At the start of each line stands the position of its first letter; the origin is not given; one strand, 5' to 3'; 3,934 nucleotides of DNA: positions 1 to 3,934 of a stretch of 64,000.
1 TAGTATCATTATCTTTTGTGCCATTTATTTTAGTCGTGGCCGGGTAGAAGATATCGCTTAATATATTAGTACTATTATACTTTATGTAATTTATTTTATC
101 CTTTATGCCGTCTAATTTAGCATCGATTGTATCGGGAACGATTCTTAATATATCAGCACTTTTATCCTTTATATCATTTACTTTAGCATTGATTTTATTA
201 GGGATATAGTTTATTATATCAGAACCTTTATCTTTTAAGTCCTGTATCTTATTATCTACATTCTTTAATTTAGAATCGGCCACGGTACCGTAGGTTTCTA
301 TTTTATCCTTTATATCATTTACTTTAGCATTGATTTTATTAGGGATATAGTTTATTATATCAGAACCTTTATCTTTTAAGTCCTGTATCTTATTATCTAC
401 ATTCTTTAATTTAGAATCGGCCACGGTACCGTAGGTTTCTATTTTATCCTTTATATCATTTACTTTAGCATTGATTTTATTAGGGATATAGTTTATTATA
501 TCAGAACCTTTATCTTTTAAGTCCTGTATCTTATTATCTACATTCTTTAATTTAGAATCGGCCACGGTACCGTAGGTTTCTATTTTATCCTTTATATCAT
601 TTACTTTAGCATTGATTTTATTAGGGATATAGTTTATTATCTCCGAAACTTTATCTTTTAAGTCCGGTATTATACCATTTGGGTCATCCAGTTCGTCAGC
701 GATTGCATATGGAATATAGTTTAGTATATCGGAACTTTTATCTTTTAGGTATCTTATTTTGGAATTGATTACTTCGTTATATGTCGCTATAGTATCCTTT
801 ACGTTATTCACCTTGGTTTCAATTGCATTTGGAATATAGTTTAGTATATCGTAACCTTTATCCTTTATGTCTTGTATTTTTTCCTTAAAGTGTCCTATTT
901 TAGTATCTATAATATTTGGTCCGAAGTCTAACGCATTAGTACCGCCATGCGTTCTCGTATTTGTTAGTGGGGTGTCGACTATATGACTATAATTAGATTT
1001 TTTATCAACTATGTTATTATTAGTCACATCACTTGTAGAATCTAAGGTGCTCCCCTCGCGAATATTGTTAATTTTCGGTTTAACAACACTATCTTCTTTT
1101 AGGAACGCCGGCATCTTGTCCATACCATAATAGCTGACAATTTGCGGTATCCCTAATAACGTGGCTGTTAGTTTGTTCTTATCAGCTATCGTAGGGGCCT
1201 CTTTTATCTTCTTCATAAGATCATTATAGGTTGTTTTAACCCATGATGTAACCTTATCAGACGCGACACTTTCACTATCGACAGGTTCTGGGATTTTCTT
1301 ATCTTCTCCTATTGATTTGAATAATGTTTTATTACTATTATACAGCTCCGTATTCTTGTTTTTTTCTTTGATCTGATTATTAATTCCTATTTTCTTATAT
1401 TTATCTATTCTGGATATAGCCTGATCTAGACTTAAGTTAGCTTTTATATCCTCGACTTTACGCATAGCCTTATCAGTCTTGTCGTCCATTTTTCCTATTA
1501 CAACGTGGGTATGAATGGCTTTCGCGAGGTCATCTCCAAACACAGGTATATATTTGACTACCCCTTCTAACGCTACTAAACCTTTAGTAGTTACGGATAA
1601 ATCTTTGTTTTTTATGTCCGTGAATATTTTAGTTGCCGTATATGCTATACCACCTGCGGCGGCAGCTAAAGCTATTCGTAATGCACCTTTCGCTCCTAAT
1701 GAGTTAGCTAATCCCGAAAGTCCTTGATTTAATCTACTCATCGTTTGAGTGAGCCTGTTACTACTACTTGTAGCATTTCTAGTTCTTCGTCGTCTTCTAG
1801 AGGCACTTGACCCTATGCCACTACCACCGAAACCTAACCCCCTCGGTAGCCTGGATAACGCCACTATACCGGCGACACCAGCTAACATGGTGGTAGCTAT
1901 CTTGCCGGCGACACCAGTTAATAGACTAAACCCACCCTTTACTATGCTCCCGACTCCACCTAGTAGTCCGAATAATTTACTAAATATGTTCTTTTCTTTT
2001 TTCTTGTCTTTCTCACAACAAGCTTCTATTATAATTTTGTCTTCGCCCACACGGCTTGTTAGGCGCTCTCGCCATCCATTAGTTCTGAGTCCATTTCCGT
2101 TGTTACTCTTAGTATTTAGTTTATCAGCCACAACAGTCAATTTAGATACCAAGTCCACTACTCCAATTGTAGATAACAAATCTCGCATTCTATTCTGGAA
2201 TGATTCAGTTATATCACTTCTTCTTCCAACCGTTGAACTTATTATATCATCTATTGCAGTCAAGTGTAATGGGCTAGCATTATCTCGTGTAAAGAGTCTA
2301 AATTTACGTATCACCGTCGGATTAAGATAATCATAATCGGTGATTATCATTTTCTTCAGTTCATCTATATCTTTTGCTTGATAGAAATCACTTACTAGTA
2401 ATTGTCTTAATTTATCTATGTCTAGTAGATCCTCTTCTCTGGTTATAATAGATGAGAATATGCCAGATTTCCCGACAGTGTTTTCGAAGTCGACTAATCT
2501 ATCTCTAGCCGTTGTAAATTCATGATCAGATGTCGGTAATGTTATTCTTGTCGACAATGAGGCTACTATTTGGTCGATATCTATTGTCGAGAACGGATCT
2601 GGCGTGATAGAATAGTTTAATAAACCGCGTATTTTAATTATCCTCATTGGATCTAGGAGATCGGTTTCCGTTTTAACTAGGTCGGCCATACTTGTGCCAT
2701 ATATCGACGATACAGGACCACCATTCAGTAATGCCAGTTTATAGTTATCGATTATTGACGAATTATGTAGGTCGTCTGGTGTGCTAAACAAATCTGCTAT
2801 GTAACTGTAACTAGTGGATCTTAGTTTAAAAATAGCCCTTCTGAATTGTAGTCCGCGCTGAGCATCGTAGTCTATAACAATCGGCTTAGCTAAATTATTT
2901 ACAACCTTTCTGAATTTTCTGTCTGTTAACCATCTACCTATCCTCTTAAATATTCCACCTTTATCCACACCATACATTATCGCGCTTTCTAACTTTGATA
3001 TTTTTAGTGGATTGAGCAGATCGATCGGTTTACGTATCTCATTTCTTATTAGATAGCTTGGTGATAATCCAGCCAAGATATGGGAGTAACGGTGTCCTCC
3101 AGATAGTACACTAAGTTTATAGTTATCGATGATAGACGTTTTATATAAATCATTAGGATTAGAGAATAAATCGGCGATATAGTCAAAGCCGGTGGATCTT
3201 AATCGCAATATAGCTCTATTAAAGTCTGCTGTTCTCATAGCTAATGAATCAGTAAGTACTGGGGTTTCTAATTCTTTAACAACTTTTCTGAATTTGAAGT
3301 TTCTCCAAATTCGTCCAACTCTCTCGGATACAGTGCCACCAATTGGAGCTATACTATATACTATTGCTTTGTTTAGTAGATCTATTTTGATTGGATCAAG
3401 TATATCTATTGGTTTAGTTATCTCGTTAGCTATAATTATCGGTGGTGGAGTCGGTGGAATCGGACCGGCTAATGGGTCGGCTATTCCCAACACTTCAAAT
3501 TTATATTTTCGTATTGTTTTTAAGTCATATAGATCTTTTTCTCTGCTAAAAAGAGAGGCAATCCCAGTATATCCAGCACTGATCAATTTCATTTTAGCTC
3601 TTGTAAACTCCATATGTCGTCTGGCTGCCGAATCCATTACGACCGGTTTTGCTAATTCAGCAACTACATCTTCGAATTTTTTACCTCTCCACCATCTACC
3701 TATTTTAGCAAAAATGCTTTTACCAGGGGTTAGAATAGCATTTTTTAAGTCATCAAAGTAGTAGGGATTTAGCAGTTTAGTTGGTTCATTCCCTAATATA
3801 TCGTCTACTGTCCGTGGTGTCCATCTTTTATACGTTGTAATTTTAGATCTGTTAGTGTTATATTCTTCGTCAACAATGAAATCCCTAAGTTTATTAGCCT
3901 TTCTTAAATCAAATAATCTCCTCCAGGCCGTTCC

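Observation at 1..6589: Giant >2196-codon ORF running off the window: candidate tape-measure/injection protein with three nested repeat systems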

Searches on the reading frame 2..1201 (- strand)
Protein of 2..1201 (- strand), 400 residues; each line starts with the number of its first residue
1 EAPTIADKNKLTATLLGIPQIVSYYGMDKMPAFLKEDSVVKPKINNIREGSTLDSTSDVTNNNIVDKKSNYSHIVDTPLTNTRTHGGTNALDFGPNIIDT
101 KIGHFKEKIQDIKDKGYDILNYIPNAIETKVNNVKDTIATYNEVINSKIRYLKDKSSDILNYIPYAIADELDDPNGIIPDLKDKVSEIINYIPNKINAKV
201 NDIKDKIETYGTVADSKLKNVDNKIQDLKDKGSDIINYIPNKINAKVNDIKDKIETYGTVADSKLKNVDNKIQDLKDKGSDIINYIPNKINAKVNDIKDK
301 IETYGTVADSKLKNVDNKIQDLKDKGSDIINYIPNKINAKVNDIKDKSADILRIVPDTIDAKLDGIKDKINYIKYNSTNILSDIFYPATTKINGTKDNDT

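Call 22: find_related_loci(query=window:2-1201:-, collection=viral_contigs, flank=10000)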
Query window:2-1201:- (400 aa) in viral_contigs; peptide patterns used: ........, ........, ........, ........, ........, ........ (x = any residue, [..] = any of these).
26 stretches matched a pattern, but none encodes a relative of the query by tblastn (E <= 1e-3).

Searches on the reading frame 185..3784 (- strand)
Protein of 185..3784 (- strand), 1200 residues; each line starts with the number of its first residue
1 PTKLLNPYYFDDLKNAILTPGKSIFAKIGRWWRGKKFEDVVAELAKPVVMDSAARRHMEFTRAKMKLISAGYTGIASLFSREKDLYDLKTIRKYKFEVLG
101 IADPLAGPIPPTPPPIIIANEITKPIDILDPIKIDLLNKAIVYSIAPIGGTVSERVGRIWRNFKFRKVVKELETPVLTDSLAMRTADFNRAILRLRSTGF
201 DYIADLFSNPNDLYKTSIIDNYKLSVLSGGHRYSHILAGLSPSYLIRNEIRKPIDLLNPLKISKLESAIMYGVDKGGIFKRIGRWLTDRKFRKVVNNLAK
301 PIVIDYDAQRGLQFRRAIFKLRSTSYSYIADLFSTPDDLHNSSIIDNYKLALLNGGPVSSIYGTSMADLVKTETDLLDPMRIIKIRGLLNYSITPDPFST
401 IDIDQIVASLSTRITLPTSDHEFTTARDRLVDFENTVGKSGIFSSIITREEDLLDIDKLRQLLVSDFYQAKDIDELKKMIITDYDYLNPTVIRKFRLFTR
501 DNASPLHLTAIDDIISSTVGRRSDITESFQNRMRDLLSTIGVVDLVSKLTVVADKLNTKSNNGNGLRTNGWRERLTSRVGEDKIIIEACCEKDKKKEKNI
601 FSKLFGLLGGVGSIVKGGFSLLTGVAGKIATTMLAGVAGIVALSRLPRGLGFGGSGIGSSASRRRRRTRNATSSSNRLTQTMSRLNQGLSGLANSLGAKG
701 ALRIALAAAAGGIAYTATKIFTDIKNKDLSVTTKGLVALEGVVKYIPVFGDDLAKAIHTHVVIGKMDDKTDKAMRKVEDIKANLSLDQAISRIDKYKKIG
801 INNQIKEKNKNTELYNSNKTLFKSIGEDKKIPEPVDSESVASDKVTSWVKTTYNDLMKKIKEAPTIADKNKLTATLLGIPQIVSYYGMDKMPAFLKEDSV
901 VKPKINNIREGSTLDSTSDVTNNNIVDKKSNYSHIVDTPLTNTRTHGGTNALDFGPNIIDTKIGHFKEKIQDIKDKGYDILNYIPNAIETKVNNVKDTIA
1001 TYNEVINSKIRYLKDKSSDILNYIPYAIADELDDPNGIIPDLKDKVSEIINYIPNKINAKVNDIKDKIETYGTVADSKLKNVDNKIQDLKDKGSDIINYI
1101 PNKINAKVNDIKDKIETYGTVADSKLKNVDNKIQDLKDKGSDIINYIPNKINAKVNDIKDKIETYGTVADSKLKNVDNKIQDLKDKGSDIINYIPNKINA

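Call 81: predict_structure(protein=window:185-3784:-)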
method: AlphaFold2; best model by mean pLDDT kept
length: 1200 residues; sequences in the alignment: 1
mean_pLDDT: 37.4   pTM: 0.25
mean pLDDT of the five models: 37.4, 29.5, 29.5, 28.4, 26.0
residues with pLDDT >= 90: 0; 70-90: 3; 50-70: 199; < 50: 998
segments of 3 or more residues with pLDDT < 50: 1-856, 859-960, 983-985, 1099-1101, 1146-1148, 1194-1200
pLDDT, mean of each block of 10 residues (from residue 1): 25 27 26 28 29 26 26 25 27 23 26 25 24 23 25 31 25 23 27 29 31 25 26 28 27 27 30 34 38 34 31 32 29 29 31 27 25 26 23 24 28 29 34 33 29 35 40 44 37 39 42 42 37 36 38 36 35 36 32 38 40 39 40 40 35 28 35 43 46 43 42 44 41 38 37 38 35 39 34 32 35 31 28 33 41 47 43 41 34 27 27 27 27 26 31 39 53 53 51 57 59 62 54 52 57 64 65 58 61 52 57 58 55 60 50 60 56 61 61 45
secondary structure, 60 per line:
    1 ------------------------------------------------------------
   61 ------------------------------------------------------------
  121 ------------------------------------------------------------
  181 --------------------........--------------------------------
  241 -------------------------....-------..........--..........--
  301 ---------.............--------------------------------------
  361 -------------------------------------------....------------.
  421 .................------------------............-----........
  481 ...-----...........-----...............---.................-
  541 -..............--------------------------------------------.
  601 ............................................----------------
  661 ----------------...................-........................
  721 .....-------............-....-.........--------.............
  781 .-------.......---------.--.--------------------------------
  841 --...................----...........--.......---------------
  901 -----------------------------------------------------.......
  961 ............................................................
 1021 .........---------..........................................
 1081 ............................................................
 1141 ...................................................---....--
elements in order (helices of 4 or more, strands of 3 or more residues): H201-208 H266-269 H277-286 H289-298 H310-322 H404-407 H420-437 H456-467 H473-483 H489-499 H505-519 H523-539 H542-555 H600-644 H677-695 H697-725 H733-744 H746-749 H751-759 H768-781 H789-795 H843-861 H866-876 H879-885 H954-1029 H1039-1191 H1195-1198

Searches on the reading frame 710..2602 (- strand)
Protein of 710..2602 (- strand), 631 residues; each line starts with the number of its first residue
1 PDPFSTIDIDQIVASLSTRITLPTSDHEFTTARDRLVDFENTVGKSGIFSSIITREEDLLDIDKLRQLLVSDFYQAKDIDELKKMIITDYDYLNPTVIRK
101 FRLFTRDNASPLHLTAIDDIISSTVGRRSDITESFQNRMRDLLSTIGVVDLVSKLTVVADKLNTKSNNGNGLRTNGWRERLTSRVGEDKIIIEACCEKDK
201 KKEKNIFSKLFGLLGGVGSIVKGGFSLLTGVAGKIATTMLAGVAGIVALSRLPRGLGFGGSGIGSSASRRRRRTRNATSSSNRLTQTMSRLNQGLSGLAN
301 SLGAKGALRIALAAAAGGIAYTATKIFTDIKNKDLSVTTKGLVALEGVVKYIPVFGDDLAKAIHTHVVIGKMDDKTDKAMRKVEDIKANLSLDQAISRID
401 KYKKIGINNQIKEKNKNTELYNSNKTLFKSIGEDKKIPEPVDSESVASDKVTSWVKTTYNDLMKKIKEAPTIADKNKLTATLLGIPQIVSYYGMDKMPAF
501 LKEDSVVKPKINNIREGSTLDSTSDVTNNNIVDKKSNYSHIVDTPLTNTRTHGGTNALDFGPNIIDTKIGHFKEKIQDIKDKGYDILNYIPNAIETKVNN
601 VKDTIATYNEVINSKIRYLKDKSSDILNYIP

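Call 50: find_related_loci(query=window:710-2602:-, collection=metagenome_contigs, flank=10000)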
Query window:710-2602:- (631 aa) in metagenome_contigs; peptide patterns used: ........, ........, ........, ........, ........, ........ (x = any residue, [..] = any of these).
249 stretches matched a pattern, but none encodes a relative of the query by tblastn (E <= 1e-3).

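Call 54: find_related_loci(query=window:710-2602:-, collection=genome_contigs, flank=10000)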
Query window:710-2602:- (631 aa) in genome_contigs; peptide patterns used: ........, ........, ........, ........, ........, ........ (x = any residue, [..] = any of these).
161 stretches matched a pattern, but none encodes a relative of the query by tblastn (E <= 1e-3).
